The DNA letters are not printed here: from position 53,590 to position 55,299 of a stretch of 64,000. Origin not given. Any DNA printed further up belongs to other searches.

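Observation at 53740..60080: Complete F420 biosynthesis operon (cofE-cofD-cofC-fbiC, three ATGA overlaps) extended by an FrhB-family iron-sulfur flavoprotein gene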

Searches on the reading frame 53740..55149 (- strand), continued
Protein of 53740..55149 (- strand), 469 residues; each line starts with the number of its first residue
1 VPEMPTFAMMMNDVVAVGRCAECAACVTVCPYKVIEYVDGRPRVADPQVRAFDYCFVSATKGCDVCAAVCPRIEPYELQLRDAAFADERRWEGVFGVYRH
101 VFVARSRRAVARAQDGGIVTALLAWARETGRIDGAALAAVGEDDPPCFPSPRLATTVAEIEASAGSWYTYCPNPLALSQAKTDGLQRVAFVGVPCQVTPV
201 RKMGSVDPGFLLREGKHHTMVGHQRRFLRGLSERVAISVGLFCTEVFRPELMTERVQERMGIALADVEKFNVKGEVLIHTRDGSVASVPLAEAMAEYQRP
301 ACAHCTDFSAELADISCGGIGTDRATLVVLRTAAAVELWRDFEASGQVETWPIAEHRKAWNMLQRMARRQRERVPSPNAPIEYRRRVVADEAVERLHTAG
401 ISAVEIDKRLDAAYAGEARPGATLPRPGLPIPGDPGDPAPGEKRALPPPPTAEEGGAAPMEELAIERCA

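Call 38: fold_search(model_id=the predicted structure, library=pdb)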
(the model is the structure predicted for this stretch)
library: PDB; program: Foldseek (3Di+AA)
matches with E <= 10: 227; with E <= 0.001: 21
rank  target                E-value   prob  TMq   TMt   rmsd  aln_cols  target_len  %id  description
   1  8rja_E                2.4e-19  1.00  0.57  0.74   5.4       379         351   29  Crystal structure of the F420-reducing formylmethanofuran dehydrogenase complex from the ethanotroph Candidatus Ethano (released 2024-10-02)
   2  8riu_B                1.4e-18  1.00  0.58  0.71   6.6       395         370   29  Crystal structure of the F420-reducing carbon monoxide dehydrogenase component from the ethanotroph Candidatus Ethanop (released 2024-10-02)
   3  6qii_B                5.9e-18  1.00  0.51  0.79   7.4       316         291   31  Xenon derivatization of the F420-reducing [NiFe] hydrogenase complex from Methanosarcina barkeri (released 2019-10-23)
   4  6qgr_B                7.7e-18  1.00  0.51  0.79   7.4       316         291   31  The F420-reducing [NiFe] hydrogenase complex from Methanosarcina barkeri at the Nia-S state (released 2019-10-23)
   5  9r52_B                1.6e-16  1.00  0.49  0.80   7.6       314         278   27  Dimeric state of the F420-reducing hydrogenase from Methanothermococcus thermolithotrophicus in crystalline form 2 (released 2025-10-22)
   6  4ci0_C                2.4e-16  1.00  0.50  0.81   3.1       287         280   32  Electron cryo-microscopy of F420-reducing NiFe hydrogenase Frh (released 2014-02-26)
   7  9r51_B                2.4e-16  1.00  0.50  0.80   7.6       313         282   29  Dimeric state of the F420-reducing hydrogenase from Methanothermococcus thermolithotrophicus in crystalline form 1 (released 2025-10-22)
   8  7np8_B                1.2e-15  1.00  0.52  0.40  10.0       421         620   25  Crystal structure of the Coenzyme F420-dependent sulfite reductase from Methanocaldococcus jannaschii at 2.3-A resolut (released 2022-03-23)
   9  7np8_A                1.7e-15  1.00  0.52  0.41   9.8       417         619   25  Crystal structure of the Coenzyme F420-dependent sulfite reductase from Methanocaldococcus jannaschii at 2.3-A resolut (released 2022-03-23)
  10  7npa_D                3.5e-15  1.00  0.52  0.41   8.6       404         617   24  Crystal structure of the Coenzyme F420-dependent sulfite reductase from Methanothermococcus thermolithotrophicus at 1. (released 2022-03-23)
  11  7npa_A                6.6e-15  1.00  0.52  0.40   9.9       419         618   23  Crystal structure of the Coenzyme F420-dependent sulfite reductase from Methanothermococcus thermolithotrophicus at 1. (released 2022-03-23)
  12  7npa_N                1.5e-14  1.00  0.51  0.40  10.1       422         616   24  Crystal structure of the Coenzyme F420-dependent sulfite reductase from Methanothermococcus thermolithotrophicus at 1. (released 2022-03-23)
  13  5dqr_C                3.8e-13  1.00  0.44  0.48  17.4       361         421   20  The crystal structure of Arabidopsis 7-hydroxymethyl chlorophyll a reductase (HCAR) (released 2016-04-20)
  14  5dqr_B                1.5e-12  1.00  0.44  0.49  17.0       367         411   20  The crystal structure of Arabidopsis 7-hydroxymethyl chlorophyll a reductase (HCAR) (released 2016-04-20)
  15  5dqr_D                2.5e-12  1.00  0.49  0.55   6.1       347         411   19  The crystal structure of Arabidopsis 7-hydroxymethyl chlorophyll a reductase (HCAR) (released 2016-04-20)
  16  5dqr_F                2.9e-12  1.00  0.44  0.49  17.4       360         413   20  The crystal structure of Arabidopsis 7-hydroxymethyl chlorophyll a reductase (HCAR) (released 2016-04-20)
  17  5dqr_E                4.6e-12  1.00  0.44  0.50  17.0       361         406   19  The crystal structure of Arabidopsis 7-hydroxymethyl chlorophyll a reductase (HCAR) (released 2016-04-20)
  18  5dqr_A                1.1e-11  1.00  0.44  0.49  17.0       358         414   20  The crystal structure of Arabidopsis 7-hydroxymethyl chlorophyll a reductase (HCAR) (released 2016-04-20)
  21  3zfs_C                3.9e-08  1.00  0.48  0.76   7.7       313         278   27  Cryo-EM structure of the F420-reducing NiFe-hydrogenase from a methanogenic archaeon with bound substrate (released 2013-03-06)
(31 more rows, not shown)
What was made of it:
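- On FrhB/FdhB superfamily ('FDRC', Pfam PF04422 + PF04432): Foldseek probability is 1.00 to FwdI, ACDS-zeta, FrhB and Fsr, with TM-score on the target 0.71-0.81 (call 38).
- Foldseek's top hits are 8rja_E and 8riu_B, with TM-score 0.71-0.74 on the target and 29% identity, covering the ferredoxin domain plus the core (call 38).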

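Call 57: search_protein_families(library=ncbifam, proteins=[L069:3912-5165:+], max_evalue=1e-10)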
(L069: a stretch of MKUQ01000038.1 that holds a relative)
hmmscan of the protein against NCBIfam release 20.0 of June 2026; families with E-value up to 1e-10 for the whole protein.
L069:3912-5165:+ (417 aa): 26 families (the best 25 are shown)
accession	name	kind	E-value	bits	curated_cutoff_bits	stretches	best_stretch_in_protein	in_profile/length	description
TIGR03619.1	F420_Rv2161c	subfamily_domain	1.5e-45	155.7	166.9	1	104-267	5-184/247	TIGR03619 family F420-dependent LLM class oxidoreductase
TIGR04020.1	seco_metab_LLM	subfamily_domain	1.5e-31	109.8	244.45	1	101-385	23-315/341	MupA/Atu3671 family FMN-dependent luciferase-like monooxygenase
TIGR03560.1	F420_Rv1855c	subfamily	2.3e-31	109.4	231.4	1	92-249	8-176/227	TIGR03560 family F420-dependent LLM class oxidoreductase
TIGR03571.1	lucif_BA3436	subfamily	3e-27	95.7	303.9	1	74-254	10-195/304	TIGR03571 family LLM class oxidoreductase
TIGR03858.1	LLM_2I7G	subfamily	3e-27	95.5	462.25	1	88-307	17-247/337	Atu2307/SP_0267 family LLM class monooxygenase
TIGR04027.1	LLM_KPN_01858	hypoth_equivalog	3.8e-27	95.1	412.9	1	101-261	24-179/326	putative FMN-dependent luciferase-like monooxygenase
TIGR03621.1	F420_MSMEG_2516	subfamily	1.4e-23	83.5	213.15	1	102-258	19-168/295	TIGR03621 family F420-dependent LLM class oxidoreductase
TIGR04021.1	LLM_DMSO2_sfnG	equivalog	2.2e-23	83.2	382.95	1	105-271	36-208/350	dimethylsulfone monooxygenase SfnG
TIGR03558.1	oxido_grp_1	subfamily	1.9e-22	79.9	166.95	1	98-322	21-249/325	MsnO8 family LLM class oxidoreductase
NF002619.0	PRK02271.1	equivalog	7.7e-21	74.7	276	1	101-259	18-170/329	5,10-methylenetetrahydromethanopterin reductase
TIGR03555.1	F420_mer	equivalog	1.1e-20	74.2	348.7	1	104-259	19-169/325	5,10-methylenetetrahydromethanopterin reductase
NF052254.1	luciferase_Alph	exception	5.7e-20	71.8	600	1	81-323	8-257/354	luciferase subunit alpha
TIGR03557.1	F420_G6P_family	subfamily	7.2e-19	68.1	210.4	1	100-307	16-226/316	TIGR03557 family F420-dependent LLM class oxidoreductase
TIGR04036.1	LLM_CE1758_fam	subfamily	8.2e-18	64.3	479.1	1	94-257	25-191/355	CE1758 family FMN-dependent luciferase-like monooxygenase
TIGR03854.1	F420_MSMEG_3544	hypoth_equivalog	3.2e-16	59.5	295.6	1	107-262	23-176/290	TIGR03854 family LLM class F420-dependent oxidoreductase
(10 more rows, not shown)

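Call 58: search_protein_representatives(alignment_id=A1)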
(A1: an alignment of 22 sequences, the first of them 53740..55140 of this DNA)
Query: 22 sequences, 477 profile positions. Proteins with E-value up to 0.001 (for the whole library): 3885; up to 1e-10: 1983; up to 1e-30: 328. The best 150 are listed.
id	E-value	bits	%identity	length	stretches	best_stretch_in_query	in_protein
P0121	2.1e-232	788.7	-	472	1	1-472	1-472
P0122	4.4e-130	451.2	-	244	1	60-305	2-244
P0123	2.9e-116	405.7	-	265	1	207-471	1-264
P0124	8.4e-110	384.4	-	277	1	113-380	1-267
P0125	6.2e-109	381.5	-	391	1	2-377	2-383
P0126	2.2e-108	379.7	-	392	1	8-379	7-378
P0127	7.2e-106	371.4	-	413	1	8-379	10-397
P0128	8.7e-104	364.5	-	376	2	5-208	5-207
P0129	1.8e-98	347.0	-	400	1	5-383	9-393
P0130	1.0e-83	298.3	-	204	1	268-472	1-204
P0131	9.3e-83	295.2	-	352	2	8-210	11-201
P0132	6.7e-81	289.0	-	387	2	6-202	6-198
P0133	1.2e-80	288.2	-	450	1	135-346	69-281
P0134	2.6e-80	287.1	-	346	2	6-218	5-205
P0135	5.4e-80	286.1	-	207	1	13-177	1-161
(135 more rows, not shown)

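Call 59: find_encoding_contigs(protein=P0125, flank=6000, max_places=4)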
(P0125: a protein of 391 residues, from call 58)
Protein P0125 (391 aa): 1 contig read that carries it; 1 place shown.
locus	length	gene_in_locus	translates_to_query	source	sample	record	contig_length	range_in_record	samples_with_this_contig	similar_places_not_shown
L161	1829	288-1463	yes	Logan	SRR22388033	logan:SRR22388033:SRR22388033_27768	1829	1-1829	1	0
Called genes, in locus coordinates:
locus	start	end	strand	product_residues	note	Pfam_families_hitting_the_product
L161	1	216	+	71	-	?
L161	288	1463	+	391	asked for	PF12838:Fer4_7 (weak), PF04422:FrhB_FdhB_N, PF04432:FrhB_FdhB_C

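Call 60: find_encoding_contigs(protein=P0127, flank=6000, max_places=4)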
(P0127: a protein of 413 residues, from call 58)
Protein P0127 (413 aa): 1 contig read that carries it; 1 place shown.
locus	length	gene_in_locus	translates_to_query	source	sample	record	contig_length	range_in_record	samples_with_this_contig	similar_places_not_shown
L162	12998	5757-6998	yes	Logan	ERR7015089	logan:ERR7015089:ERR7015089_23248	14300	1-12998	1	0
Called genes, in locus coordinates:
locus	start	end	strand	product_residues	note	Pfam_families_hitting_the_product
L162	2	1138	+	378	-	?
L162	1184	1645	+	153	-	PF01042:Ribonuc_L-PSP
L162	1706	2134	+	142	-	PF01042:Ribonuc_L-PSP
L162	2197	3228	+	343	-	PF00296:Bac_luciferase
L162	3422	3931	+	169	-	PF07331:TctB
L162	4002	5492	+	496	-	PF01970:TctA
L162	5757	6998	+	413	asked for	PF13484:Fer4_16 (faint), PF04422:FrhB_FdhB_N, PF04432:FrhB_FdhB_C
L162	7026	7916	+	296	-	PF00528:BPD_transp_1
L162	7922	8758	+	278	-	PF00528:BPD_transp_1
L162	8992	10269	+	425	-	PF01547:SBP_bac_1, PF13416:SBP_bac_8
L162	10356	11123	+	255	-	PF01996:F420_ligase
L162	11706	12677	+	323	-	PF03401:TctC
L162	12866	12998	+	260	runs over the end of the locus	PF09339:HTH_IclR, PF01614:IclR_C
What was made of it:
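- A tail-less cousin (P0127) also lies near an LLM and a cofE (call 60).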

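Call 64: find_encoding_contigs(protein=P0119, flank=9000, max_places=3)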
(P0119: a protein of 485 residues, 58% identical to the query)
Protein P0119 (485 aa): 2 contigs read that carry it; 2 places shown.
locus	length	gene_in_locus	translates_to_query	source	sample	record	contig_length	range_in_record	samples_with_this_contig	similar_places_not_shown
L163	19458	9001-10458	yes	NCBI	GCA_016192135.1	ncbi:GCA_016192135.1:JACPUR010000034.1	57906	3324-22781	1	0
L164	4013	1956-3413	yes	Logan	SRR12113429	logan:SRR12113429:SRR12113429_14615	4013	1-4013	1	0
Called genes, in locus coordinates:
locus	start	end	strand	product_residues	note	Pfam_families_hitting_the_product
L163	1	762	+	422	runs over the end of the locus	PF13480:Acetyltransf_6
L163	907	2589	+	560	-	PF01425:Amidase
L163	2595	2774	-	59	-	-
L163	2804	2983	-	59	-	-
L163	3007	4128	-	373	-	PF08240:ADH_N, PF16912:Glu_dehyd_C, PF00107:ADH_zinc_N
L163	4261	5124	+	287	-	PF08501:Shikimate_dh_N, PF01488:Shikimate_DH (weak), PF18317:SDH_C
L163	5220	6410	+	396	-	PF02515:CoA_transf_3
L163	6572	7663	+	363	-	PF04055:Radical_SAM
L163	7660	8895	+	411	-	PF04055:Radical_SAM, PF19288:CofH_C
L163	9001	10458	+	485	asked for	PF04422:FrhB_FdhB_N, PF04432:FrhB_FdhB_C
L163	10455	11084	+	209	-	PF14512:TM1586_NiRdase (faint), PF00881:Nitroreductase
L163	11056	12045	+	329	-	PF01933:CofD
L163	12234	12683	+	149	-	PF00034:Cytochrom_C (weak)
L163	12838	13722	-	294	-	PF13473:Cupredoxin_1 (weak)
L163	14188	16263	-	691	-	PF13520:AA_permease_2, PF00324:AA_permease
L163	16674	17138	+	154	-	PF13473:Cupredoxin_1 (weak)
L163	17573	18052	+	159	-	PF00582:Usp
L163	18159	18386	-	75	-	-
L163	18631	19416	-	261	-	PF04333:MlaA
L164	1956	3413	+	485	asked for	PF04422:FrhB_FdhB_N, PF04432:FrhB_FdhB_C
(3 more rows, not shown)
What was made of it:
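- These include an operon as in the window; cofG-cofH-FrhBL-NTR-cofD-cofC-cofE in 11 Nitrospinota/Tectomicrobia-type loci, with a 4-nt FrhBL/NTR overlap in L163 (call 64); and a divergent arrangement in Sterolibacterium.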

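Call 65: find_encoding_contigs(protein=P0108, flank=7000, max_places=2)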
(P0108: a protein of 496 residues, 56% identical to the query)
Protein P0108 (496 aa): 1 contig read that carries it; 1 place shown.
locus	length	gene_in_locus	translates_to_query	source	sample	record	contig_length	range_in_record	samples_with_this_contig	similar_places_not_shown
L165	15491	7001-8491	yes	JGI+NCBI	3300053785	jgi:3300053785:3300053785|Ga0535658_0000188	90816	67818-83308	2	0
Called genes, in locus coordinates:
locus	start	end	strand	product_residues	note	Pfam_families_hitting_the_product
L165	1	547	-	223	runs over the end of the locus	PF01694:Rhomboid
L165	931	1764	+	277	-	PF00296:Bac_luciferase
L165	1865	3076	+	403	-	PF02515:CoA_transf_3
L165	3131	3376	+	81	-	PF01541:GIY-YIG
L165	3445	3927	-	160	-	-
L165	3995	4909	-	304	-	PF08668:HDOD (weak)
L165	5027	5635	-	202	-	PF13302:Acetyltransf_3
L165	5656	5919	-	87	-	PF13428:TPR_14 (faint)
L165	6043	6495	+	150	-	PF00903:Glyoxalase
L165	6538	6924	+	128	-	PF01243:PNPOx_N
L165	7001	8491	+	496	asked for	PF14697:Fer4_21 (weak), PF04422:FrhB_FdhB_N, PF04432:FrhB_FdhB_C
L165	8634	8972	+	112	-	PF01355:HIPIP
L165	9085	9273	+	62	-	-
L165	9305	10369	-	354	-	PF00296:Bac_luciferase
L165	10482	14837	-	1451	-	-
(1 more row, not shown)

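Call 71: search_protein_families(library=pfam, alignment_id=A2, max_evalue=0.00001)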
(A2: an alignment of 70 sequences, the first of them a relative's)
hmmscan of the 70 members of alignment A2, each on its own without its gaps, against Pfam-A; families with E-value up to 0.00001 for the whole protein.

A. member 1, L013:15324-16424:- (366 aa): 1 family
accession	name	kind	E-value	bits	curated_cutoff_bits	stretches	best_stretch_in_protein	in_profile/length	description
PF00296.26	Bac_luciferase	-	3.8e-56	191.2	27.9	1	26-325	18-308/314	Luciferase-like monooxygenase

B. families by the number of members that match (of 70 scanned): 64 families (the first 25 are shown)
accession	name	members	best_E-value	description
PF00296.26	Bac_luciferase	3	3.8e-56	Luciferase-like monooxygenase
PF04055.27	Radical_SAM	2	9.2e-20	Radical SAM superfamily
PF10095.14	DUF2333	1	1.7e-141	Uncharacterized protein conserved in bacteria (DUF2333)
PF02538.19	Hydantoinase_B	1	3e-122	Hydantoinase B/oxoprolinase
PF01425.27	Amidase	1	5.6e-113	Amidase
PF02515.22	CoA_transf_3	1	1.1e-106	CoA-transferase family III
PF01996.21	F420_ligase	1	4.3e-73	F420-0:Gamma-glutamyl ligase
PF00563.25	EAL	1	1.1e-70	EAL domain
PF02826.25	2-Hacid_dh_C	1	1.5e-60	D-isomer specific 2-hydroxyacid dehydrogenase, NAD binding domain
PF04143.19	Sulf_transp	1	2.1e-60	Sulphur transport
PF00106.31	adh_short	1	8.5e-53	short chain dehydrogenase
PF01933.23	CofD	1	3.5e-49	2-phospho-L-lactate transferase CofD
PF21342.2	SoxA-TsdA_cyt-c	1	3.2e-43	SoxA/TsdA, cytochrome c domain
PF00990.26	GGDEF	1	1.9e-41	Diguanylate cyclase, GGDEF domain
PF00892.27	EamA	1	4.8e-38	EamA-like transporter family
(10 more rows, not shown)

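Call 76: search_dna_similar(query=window:53740-55140:-, collection=plasmids, mode=protein, max_rows=15)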
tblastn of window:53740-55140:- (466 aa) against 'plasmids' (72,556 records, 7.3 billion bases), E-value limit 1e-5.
Records with a match: 14; places in all: 14; records where one place covers at least 80% of the query: 3.
Best place of each record, by identity: <60% 14.
By first word of the organism name: Halomicrobium 2; Haladaptatus 2; Haloferax 2; Alloyangia 2; Halomontanus 1; Natronococcus 1; Halogeometricum 1; Salinirubellus 1; Rhizobium 1; Halopiger 1.
By predicted mobility (MOB-suite, as given by PLSDB): non-mobilizable 14.
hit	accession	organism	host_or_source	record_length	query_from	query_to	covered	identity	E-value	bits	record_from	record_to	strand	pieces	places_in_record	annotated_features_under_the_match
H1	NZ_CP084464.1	Halomicrobium salinisoli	cell culture,gobi saline soil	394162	4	372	79%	28.8%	9e-18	94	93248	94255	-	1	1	Coenzyme F420 hydrogenase/dehydrogenase, beta subunit C-terminal ...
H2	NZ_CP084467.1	Halomicrobium salinisoli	cell culture,gobi saline soil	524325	4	372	79%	28.8%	2e-17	93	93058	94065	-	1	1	Coenzyme F420 hydrogenase/dehydrogenase, beta subunit C-terminal ...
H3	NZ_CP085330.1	Haladaptatus salinisoli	cell culture,saline soil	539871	3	380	81%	27.5%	4e-18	95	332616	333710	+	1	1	Coenzyme F420 hydrogenase/dehydrogenase, beta subunit C-terminal ...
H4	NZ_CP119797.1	Halomontanus rarus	cell culture,sediment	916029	4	380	81%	26.5%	2e-12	77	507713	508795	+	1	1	Coenzyme F420 hydrogenase/dehydrogenase, beta subunit C-terminal ...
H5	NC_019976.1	Natronococcus occultus SP4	-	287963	4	380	81%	26.4%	7e-13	79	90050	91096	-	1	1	Coenzyme F420 hydrogenase/dehydrogenase, beta subunit C-terminal ...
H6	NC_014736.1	Halogeometricum borinquense DSM 11551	-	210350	11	362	76%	27.6%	2e-19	99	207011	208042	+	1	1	Coenzyme F420 hydrogenase/dehydrogenase, beta subunit C-terminal ...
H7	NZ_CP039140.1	Haloferax mediterranei ATCC 33500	Cell culture,Spain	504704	11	362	76%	27.4%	7e-21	103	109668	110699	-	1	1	Coenzyme F420 hydrogenase/dehydrogenase, beta subunit C-terminal ...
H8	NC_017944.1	Haloferax mediterranei ATCC 33500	-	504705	11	362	76%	27.4%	7e-21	103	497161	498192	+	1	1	Coenzyme F420 hydrogenase/dehydrogenase, beta subunit C-terminal ...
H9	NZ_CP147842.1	Salinirubellus sp. SYNS196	cell cuture,sediment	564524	3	319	68%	27.0%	7e-17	91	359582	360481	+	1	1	Coenzyme F420 hydrogenase/dehydrogenase, beta subunit C-terminal ...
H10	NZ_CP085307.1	Haladaptatus pallidirubidus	cell culture,saline soil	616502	3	319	68%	26.1%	6e-15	85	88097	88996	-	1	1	Coenzyme F420 hydrogenase/dehydrogenase, beta subunit C-terminal ...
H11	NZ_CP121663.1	Rhizobium sp. CB3090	Gliricidia sp.,cell culture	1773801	9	315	66%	25.9%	3e-7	61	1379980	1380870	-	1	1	record has no annotation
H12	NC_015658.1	Halopiger xanaduensis SH-6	sediment of Lake Shangmatala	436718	4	319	68%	25.1%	4e-15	86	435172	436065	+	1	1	none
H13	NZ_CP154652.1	Alloyangia pacifica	-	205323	112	314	44%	25.4%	7e-6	56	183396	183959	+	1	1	Coenzyme F420 hydrogenase/dehydrogenase, beta subunit C-terminal ...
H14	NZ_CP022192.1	Alloyangia pacifica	cell culture,oil-contaminated sediment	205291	112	314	44%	25.4%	9e-6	56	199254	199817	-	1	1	Coenzyme F420 hydrogenase/dehydrogenase, beta subunit C-terminal ...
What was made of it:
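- Tried and rejected: Only distant (25-29%) haloarchaeal and alphaproteobacterial homologues occur in PLSDB (call 76).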
